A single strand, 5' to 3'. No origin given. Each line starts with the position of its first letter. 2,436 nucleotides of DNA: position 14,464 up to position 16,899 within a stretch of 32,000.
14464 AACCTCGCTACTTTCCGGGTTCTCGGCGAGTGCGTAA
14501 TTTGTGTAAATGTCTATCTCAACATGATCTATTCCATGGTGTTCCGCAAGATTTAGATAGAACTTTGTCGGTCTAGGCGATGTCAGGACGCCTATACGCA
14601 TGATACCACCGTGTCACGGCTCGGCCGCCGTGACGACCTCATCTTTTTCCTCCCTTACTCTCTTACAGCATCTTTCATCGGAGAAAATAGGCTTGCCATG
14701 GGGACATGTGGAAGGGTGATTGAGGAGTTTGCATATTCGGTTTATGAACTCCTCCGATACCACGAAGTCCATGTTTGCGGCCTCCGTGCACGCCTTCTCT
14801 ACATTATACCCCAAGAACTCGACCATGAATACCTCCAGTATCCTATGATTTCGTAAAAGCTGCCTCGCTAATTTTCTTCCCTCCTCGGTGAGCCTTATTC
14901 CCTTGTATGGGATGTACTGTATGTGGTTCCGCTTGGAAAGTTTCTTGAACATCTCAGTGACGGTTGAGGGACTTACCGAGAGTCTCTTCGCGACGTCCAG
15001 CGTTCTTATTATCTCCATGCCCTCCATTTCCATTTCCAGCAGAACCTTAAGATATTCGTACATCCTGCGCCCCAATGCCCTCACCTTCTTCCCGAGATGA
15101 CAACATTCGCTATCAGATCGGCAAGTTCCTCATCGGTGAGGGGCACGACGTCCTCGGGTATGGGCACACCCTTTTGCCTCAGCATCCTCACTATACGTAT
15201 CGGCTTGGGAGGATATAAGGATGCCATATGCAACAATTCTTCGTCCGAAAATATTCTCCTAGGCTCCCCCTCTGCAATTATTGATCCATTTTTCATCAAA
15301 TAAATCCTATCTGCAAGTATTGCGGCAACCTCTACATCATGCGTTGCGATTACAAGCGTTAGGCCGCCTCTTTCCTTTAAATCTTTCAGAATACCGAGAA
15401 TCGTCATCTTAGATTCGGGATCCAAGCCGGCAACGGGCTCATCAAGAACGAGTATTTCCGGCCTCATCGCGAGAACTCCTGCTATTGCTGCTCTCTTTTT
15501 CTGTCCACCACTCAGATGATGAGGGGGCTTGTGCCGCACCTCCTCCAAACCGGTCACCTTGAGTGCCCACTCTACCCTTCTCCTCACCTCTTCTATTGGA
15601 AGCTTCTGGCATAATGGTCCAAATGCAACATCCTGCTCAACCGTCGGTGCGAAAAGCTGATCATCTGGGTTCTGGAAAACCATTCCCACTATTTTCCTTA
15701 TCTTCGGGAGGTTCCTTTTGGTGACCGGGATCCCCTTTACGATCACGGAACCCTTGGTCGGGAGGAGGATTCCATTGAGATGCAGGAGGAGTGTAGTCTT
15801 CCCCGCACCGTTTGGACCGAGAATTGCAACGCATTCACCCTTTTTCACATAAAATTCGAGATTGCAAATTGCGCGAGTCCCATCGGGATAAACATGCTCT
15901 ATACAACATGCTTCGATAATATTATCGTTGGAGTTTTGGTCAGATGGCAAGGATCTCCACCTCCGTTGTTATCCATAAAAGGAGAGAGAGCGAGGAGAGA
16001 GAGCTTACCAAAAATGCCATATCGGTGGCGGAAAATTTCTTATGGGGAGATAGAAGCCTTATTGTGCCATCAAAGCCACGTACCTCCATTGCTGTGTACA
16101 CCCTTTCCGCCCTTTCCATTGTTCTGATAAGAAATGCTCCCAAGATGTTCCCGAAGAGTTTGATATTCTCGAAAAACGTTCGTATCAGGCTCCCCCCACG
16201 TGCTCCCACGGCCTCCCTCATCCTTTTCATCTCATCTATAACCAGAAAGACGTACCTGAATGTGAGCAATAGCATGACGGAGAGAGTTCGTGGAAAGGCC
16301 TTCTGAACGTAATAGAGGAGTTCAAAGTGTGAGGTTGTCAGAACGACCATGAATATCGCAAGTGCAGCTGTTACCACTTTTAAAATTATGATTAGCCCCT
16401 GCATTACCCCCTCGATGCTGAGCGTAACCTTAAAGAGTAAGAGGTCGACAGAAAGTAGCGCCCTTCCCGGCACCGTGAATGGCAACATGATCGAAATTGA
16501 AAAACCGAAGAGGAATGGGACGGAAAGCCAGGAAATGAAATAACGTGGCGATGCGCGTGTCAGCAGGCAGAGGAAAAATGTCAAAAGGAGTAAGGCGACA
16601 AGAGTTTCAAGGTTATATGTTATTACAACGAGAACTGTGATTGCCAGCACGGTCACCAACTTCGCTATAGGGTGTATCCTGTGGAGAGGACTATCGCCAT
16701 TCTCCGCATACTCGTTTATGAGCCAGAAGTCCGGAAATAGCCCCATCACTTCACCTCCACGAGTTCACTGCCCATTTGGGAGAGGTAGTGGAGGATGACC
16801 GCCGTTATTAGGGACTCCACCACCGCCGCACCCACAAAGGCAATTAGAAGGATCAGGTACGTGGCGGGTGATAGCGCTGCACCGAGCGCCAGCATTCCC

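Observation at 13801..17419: Metal-uptake module with co-varying transporter, sensor and operator: variant CbiM ECF system under a DtxR-family repressor with a rewired metal site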

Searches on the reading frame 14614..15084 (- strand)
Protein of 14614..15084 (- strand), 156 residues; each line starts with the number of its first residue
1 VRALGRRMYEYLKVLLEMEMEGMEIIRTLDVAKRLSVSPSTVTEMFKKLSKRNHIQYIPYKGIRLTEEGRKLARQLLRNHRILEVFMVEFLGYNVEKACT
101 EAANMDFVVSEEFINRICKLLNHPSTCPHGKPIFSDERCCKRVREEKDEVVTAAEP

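Call 5: search_protein_families(library=pfam, proteins=[window:14614-15084:-], max_evalue=0.01)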
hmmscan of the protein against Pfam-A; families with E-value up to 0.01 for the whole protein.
window:14614-15084:- (156 aa): 7 families
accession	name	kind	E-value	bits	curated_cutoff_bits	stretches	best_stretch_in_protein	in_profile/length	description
PF02742.21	Fe_dep_repr_C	-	3.3e-28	97.9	27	1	66-134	1-69/70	Iron dependent repressor, metal binding and dimerisation domain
PF01325.25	Fe_dep_repress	-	1.4e-13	51.2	26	1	4-63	2-60/60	Iron dependent repressor, N-terminal DNA binding domain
PF01047.28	MarR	-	0.0011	19.2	24.6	1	30-55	22-47/59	MarR family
PF06971.19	Put_DNA-bind_N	-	0.002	18.6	27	1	6-42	8-44/49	Putative DNA-binding protein N-terminus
PF13545.12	HTH_Crp_2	-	0.0031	17.9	27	1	26-66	23-62/70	Crp-like helix-turn-helix domain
PF01418.23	HTH_6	-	0.0092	16.4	28.3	0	30-49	39-58/77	Helix-turn-helix domain, rpiR family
PF02082.26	Rrf2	-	0.01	16.5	30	0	12-58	9-56/132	Iron-dependent Transcriptional regulator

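Call 6: search_protein_families(library=ncbifam, proteins=[window:14614-15084:-], max_evalue=0.001)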
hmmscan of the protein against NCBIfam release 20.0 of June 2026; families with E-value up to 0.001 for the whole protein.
window:14614-15084:- (156 aa): 4 families
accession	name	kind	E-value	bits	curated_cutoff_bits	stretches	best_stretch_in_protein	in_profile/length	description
NF047407.1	TransRegMntRTherm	equivalog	4.5e-34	118.1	350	1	10-137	12-144/227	manganese-dependent transcriptional regulator MntR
NF053665.1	TransRegDtxRActin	equivalog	7e-25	87.8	290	1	11-143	11-142/233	iron-dependent transcriptional repressor DtxR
NF008273.0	PRK11050.1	equivalog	2.9e-20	72.5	153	1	21-121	50-149/156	manganese-binding transcriptional regulator MntR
NF003025.0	PRK03902.1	equivalog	3.6e-18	65.9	138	1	8-123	6-119/142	transcriptional regulator MntR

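Call 10: find_related_loci(query=window:14614-15084:-, collection=genome_contigs, flank=6000)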
Query window:14614-15084:- (156 aa) in genome_contigs; peptide patterns used: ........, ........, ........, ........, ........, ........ (x = any residue, [..] = any of these).
83 stretches matched a pattern; 2 encode a relative of the query (tblastn E <= 1e-3); 2 distinct loci.
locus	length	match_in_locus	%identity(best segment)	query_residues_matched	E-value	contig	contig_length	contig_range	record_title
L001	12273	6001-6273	38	30-121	8e-15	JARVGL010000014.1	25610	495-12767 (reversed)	MAG: Thermoplasmatota archaeon isolate M17C-73-05 NODE_14_length_25610_cov_3.213841, whole genome shotgun sequence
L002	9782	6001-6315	34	27-132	4e-14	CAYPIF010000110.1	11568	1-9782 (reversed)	MAG TPA_asm: uncultured Thermoplasmatales archaeon isolate SRP067234_co1_304 genome assembly, contig: k99_197303, whole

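Call 12: find_homologous_proteins(query=window:14614-15084:-)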
Query window:14614-15084:- (156 aa): 17 proteins with E <= 0.001 among 44 candidates. Only proteins of 85 to 273 residues were searched: fused or split forms outside these lengths cannot appear, so this answer is no evidence that the protein stands alone or is whole; lengths 'longer' or 'shorter' looks for them.
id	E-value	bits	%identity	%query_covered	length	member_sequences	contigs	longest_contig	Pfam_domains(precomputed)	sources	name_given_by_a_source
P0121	5.1e-96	336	100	98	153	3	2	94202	PF02742.22,PF01325.26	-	-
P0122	9.3e-30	121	49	83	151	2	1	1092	PF02742.22,PF01325.26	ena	-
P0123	1.5e-21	95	44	72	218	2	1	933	PF01047.29,PF12802.14,PF02742.22,PF13545.13,PF01325.26,PF04023.21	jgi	jgi:DtxR family Mn-dependent transcriptional regulator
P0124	5.1e-20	90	41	79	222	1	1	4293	PF01047.29,PF12802.14,PF02742.22,PF01325.26,PF04023.21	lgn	-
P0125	6.7e-19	86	38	79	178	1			PF01047.29,PF02742.22,PF01325.26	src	-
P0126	1.9e-18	85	40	79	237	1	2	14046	PF01047.29,PF00392.28,PF02742.22,PF01325.26,PF04023.21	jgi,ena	jgi:DtxR family Mn-dependent transcriptional regulator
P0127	3.1e-18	84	40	79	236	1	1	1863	PF01047.29,PF13412.13,PF00392.28,PF02742.22,PF01325.26,PF04023.21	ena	-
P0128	5.4e-17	80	38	79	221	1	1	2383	PF01047.29,PF13412.13,PF02742.22,PF01325.26,PF04023.21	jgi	jgi:DtxR family Mn-dependent transcriptional regulator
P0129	1.8e-16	78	35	83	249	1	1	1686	PF01047.29,PF02742.22,PF01325.26,PF04023.21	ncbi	-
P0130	2.7e-16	78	37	82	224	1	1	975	PF02742.22,PF01325.26,PF04023.21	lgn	-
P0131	3.2e-16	77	33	84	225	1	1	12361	PF12802.14,PF02742.22,PF01325.26,PF04023.21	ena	-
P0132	8.2e-16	76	36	79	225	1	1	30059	PF12802.14,PF02742.22,PF13545.13,PF01325.26,PF04023.21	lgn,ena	-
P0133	7.6e-13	66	35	79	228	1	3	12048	PF02742.22,PF01325.26,PF04023.21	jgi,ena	jgi:DtxR family Mn-dependent transcriptional regulator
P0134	1.1e-10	59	30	83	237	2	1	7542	PF12802.14,PF02742.22,PF01325.26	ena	-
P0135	1.4e-10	59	34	73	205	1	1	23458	PF13412.13,PF02742.22,PF13545.13,PF01325.26,PF04023.21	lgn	-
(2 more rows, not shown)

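Call 28: search_solved_structures(query=window:14614-15084:-, show_alignments=3)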
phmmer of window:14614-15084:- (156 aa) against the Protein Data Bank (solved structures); distinct sequences matched with E-value up to 0.001: 33.
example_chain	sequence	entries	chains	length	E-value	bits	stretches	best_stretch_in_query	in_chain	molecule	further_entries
3hrs_A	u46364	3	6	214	6e-22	81.2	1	10-133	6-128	Metalloregulator ScaR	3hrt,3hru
5cvi_A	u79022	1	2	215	2.9e-21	79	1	9-133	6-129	SloR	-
8pvt_A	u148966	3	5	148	3.5e-21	78.7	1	3-135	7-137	Iron dependent repressor, putative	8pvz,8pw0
6o5c_A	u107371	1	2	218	3.3e-20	75.5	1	9-133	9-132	Putative metal-dependent transcriptional regulator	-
5zr4_A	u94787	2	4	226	3e-19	72.4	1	10-134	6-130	Metal-dependent transcriptional regulator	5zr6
1b1b_A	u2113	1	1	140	1e-17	67.4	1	10-133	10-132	PROTEIN (IRON DEPENDENT REGULATOR)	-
2isy_A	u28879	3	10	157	1.5e-17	66.9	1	10-133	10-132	Iron-dependent repressor ideR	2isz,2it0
1fx7_A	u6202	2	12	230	2.9e-17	66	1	10-134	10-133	IRON-DEPENDENT REPRESSOR IDER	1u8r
7b24_A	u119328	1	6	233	7.8e-15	58.1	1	10-134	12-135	DtxR family iron (Metal) dependent repressor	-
2x4h_A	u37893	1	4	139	9.5e-15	57.8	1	3-132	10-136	HYPOTHETICAL PROTEIN SSO2273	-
1g3s_A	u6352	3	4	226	1.1e-14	57.7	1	10-134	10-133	DIPHTHERIA TOXIN REPRESSOR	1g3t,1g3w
1fwz_A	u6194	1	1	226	1.1e-14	57.7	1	10-134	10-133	DIPHTHERIA TOXIN REPRESSOR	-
7b1v_A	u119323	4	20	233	1.1e-14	57.7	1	10-134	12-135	DtxR family iron (Metal) dependent repressor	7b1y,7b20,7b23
1bi0_A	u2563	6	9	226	1.5e-14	57.2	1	10-134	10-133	DIPHTHERIA TOXIN REPRESSOR | DIPHTHERIA TOX REPRESSOR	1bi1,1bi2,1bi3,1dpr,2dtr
3glx_A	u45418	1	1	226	1.6e-14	57.1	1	10-134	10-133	Diphtheria toxin repressor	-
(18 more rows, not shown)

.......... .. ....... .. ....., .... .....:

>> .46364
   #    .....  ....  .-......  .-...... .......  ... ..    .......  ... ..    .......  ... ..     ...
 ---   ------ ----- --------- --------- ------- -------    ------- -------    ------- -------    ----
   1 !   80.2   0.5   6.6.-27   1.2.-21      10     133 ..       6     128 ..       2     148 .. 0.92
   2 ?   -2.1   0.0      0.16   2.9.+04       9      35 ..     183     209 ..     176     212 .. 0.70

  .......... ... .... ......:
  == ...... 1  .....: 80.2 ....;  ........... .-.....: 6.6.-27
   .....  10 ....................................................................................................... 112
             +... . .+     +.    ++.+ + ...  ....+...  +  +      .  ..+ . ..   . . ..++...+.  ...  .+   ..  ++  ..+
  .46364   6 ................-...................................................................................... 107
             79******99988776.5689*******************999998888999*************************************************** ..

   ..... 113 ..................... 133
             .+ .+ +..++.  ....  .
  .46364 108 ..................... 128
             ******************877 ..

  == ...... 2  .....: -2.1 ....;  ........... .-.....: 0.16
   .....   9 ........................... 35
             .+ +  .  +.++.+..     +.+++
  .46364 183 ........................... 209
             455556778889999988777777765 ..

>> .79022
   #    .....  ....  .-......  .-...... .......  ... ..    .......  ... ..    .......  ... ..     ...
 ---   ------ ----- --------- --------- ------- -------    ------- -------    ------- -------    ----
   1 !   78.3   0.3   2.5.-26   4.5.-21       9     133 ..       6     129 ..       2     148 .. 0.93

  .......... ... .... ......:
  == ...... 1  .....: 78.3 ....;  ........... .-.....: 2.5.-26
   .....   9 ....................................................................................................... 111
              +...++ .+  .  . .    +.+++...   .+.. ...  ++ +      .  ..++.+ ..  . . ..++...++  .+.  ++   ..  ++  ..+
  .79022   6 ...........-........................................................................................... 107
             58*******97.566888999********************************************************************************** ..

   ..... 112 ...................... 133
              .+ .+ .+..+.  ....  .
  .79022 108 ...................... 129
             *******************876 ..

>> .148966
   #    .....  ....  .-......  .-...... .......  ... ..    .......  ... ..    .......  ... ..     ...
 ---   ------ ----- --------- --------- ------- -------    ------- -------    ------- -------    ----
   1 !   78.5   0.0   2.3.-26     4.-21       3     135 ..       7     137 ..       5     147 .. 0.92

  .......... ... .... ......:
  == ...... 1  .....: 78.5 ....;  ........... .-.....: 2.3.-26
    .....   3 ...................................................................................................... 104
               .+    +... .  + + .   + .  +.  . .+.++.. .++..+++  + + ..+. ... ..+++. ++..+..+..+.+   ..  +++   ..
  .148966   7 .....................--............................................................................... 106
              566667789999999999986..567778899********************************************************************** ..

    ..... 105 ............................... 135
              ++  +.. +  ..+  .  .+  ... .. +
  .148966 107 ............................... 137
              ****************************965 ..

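Call 39: search_protein_representatives(protein=window:14614-15084:-)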
Query: 156 residues. Proteins with E-value up to 0.001 (for the whole library): 7606; up to 1e-10: 2483; up to 1e-30: 7. The best 150 are listed.
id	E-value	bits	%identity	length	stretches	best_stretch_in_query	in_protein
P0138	2.7e-36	140.7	45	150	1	4-142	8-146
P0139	2.1e-35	137.9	44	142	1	7-140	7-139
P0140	2.4e-34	134.4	37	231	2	9-113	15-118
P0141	5.2e-33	130.1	43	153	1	10-142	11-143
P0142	5.9e-32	126.7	43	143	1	4-141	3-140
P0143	1.5e-31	125.3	45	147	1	10-139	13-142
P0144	6.6e-31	123.3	43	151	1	8-148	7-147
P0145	4.3e-29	117.4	45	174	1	10-140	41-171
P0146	4.7e-28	114.0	79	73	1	85-147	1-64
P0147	7.5e-28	113.3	43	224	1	10-133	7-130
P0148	1.6e-27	112.3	41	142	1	9-142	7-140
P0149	4.2e-27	110.9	42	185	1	10-145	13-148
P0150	1.0e-26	109.7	41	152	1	6-146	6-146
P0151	1.2e-26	109.4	38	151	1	5-146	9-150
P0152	1.3e-26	109.3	40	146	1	11-139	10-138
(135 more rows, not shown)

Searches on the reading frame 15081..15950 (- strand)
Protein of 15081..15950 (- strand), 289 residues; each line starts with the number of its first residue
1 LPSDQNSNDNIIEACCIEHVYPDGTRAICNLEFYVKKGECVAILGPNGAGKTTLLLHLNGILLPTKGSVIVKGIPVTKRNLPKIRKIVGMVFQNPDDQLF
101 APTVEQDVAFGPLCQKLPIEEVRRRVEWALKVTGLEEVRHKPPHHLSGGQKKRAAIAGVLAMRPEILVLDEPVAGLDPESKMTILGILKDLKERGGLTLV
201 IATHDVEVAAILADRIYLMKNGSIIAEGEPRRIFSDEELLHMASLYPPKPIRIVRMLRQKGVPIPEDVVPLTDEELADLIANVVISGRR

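Call 5: search_protein_families(library=pfam, proteins=[window:15081-15950:-], max_evalue=0.01)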
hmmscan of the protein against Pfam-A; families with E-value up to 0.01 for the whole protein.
window:15081-15950:- (289 aa): 6 families
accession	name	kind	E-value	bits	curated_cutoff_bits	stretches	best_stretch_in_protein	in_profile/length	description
PF00005.33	ABC_tran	-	1.1e-32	114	25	1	30-174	3-137/137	ABC transporter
PF13304.12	AAA_21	-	5.5e-15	56.7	27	1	142-208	234-302/304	AAA domain, putative AbiEii toxin, Type IV TA system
PF02463.25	SMC_N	-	2.5e-05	24.2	40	0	145-206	136-199/220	RecF/RecN/SMC N terminal domain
PF13476.12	AAA_23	-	0.0011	20.1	27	1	30-56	12-37/201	AAA domain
PF13555.12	AAA_29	-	0.0034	17.6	27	1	37-66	22-50/61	P-loop containing region of AAA domain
PF13166.12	AAA_13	-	0.0042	16.3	36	0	164-208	527-573/713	AAA domain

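Call 6: search_protein_families(library=ncbifam, proteins=[window:15081-15950:-], max_evalue=0.001)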
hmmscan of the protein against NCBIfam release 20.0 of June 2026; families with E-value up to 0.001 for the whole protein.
window:15081-15950:- (289 aa): 189 families (the best 25 are shown)
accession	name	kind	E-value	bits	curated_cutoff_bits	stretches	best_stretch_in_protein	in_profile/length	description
NF010171.0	PRK13652.1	equivalog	1.9e-88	296.1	476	1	11-265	3-257/277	cobalt transporter ATP-binding subunit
TIGR04520.1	ECF_ATPase_1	equivalog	1.5e-82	277.1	315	1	17-278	6-266/269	energy-coupling factor transporter ATPase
NF010157.0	PRK13636.1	equivalog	9.1e-81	271.1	463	1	8-260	2-256/285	cobalt transporter ATP-binding subunit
TIGR04521.1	ECF_ATPase_2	equivalog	1e-80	270.8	330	1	17-280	6-277/279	energy-coupling factor transporter ATPase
NF010158.0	PRK13637.1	equivalog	6.5e-71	238.8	390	1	19-272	10-271/287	energy-coupling factor transporter ATPase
NF010155.0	PRK13634.1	equivalog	5e-70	236.1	413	1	22-284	17-283/290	energy-coupling factor ABC transporter ATP-binding protein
NF010156.0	PRK13635.1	equivalog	1.6e-69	234.2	392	1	9-279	3-271/279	energy-coupling factor ABC transporter ATP-binding protein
TIGR01166.1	cbiO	subfamily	1.2e-67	227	211.8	1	21-209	1-190/190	cobalt ABC transporter, ATP-binding protein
NF010170.0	PRK13651.1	equivalog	3.8e-61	206.7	432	2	80-280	99-296/308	cobalt transporter ATP-binding subunit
NF010153.0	PRK13631.1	equivalog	2.2e-56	191.1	463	1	21-283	35-315/320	cobalt transporter ATP-binding subunit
NF010166.0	PRK13646.1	equivalog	2.7e-54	184.4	458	1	24-279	19-278/286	energy-coupling factor transporter ATPase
NF010167.0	PRK13648.1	subfamily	2.8e-53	181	241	1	8-260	4-256/269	energy-coupling factor transporter ATPase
NF006987.0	PRK09452.1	equivalog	1.1e-48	165.9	482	1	4-244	10-246/378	spermidine/putrescine ABC transporter ATP-binding protein PotA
TIGR03265.1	PhnT2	equivalog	9.3e-47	160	457.7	1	24-238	16-227/353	putative 2-aminoethylphosphonate ABC transporter ATP-binding protein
TIGR01188.1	drrA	subfamily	2e-46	158.7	312.45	1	23-232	4-210/302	daunorubicin resistance ABC transporter, ATP-binding protein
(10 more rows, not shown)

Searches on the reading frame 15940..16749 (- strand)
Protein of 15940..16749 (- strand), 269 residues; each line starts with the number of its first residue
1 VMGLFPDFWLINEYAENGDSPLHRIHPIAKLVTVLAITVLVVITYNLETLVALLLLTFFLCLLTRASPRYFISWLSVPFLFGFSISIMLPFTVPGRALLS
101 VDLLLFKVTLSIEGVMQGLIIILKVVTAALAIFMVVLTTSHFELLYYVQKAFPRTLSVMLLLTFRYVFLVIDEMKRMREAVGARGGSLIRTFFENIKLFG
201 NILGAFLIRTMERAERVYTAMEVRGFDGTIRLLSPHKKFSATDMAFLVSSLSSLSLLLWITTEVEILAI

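Call 5: search_protein_families(library=pfam, proteins=[window:15940-16749:-], max_evalue=0.01)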
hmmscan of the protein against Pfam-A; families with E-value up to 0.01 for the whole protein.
window:15940-16749:- (269 aa): 1 family
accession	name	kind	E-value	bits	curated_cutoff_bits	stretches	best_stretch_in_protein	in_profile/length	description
PF02361.21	CbiQ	-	1.7e-37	129.6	25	1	19-228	2-210/216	Cobalt transport protein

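Call 6: search_protein_families(library=ncbifam, proteins=[window:15940-16749:-], max_evalue=0.001)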
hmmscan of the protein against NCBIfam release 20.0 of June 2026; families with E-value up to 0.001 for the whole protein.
window:15940-16749:- (269 aa): 2 families
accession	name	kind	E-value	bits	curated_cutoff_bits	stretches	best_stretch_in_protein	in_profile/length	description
TIGR02454.1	ECF_T_CbiQ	equivalog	1.5e-38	132.6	111.8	1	25-224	1-200/200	cobalt ECF transporter T component CbiQ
NF012029.0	PRK15485.1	equivalog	1.3e-14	54.7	303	1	24-230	15-223/225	energy-coupling factor ABC transporter transmembrane protein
